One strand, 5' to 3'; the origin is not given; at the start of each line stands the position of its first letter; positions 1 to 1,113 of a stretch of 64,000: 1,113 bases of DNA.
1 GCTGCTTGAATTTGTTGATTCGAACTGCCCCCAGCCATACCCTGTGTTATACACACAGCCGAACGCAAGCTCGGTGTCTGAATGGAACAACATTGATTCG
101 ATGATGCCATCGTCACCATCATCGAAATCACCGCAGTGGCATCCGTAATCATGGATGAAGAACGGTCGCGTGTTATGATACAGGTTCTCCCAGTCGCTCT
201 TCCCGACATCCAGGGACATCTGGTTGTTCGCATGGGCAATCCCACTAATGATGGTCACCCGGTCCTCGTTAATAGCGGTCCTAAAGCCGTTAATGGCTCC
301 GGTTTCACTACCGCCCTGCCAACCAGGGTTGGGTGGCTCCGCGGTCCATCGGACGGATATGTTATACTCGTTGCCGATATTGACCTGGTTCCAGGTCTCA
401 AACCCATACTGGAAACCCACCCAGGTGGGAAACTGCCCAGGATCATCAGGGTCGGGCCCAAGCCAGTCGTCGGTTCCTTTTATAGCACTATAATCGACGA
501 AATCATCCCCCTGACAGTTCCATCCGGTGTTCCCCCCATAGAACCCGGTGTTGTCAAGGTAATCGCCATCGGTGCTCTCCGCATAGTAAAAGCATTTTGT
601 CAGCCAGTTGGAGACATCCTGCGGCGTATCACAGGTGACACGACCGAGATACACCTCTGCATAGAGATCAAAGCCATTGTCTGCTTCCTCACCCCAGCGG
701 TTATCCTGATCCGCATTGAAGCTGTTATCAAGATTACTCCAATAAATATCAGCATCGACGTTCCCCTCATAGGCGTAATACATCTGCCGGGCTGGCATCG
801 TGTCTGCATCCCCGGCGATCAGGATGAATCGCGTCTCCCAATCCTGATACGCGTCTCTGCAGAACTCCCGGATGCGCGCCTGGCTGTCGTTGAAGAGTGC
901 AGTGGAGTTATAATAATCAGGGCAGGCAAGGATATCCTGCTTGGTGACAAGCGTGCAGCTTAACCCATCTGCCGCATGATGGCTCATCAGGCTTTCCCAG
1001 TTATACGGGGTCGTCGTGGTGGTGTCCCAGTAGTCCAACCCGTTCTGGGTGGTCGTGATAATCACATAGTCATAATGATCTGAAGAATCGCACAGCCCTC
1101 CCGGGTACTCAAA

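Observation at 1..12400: Compositionally distinct block of four tandem secreted hydrolase/adhesin genes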

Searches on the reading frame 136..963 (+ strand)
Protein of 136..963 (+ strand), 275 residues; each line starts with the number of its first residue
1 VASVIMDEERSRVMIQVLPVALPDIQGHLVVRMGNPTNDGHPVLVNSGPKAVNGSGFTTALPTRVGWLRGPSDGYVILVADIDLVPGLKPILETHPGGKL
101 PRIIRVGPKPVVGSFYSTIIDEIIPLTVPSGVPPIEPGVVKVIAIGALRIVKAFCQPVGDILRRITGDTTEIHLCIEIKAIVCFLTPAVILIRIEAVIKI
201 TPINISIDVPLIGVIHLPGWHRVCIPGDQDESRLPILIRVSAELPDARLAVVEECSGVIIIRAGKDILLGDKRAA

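Call 62: search_protein_families(library=pfam, proteins=[window:136-963:+], max_evalue=0.01)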
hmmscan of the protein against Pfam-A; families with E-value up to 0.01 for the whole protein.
window:136-963:+ (275 aa): 0 families
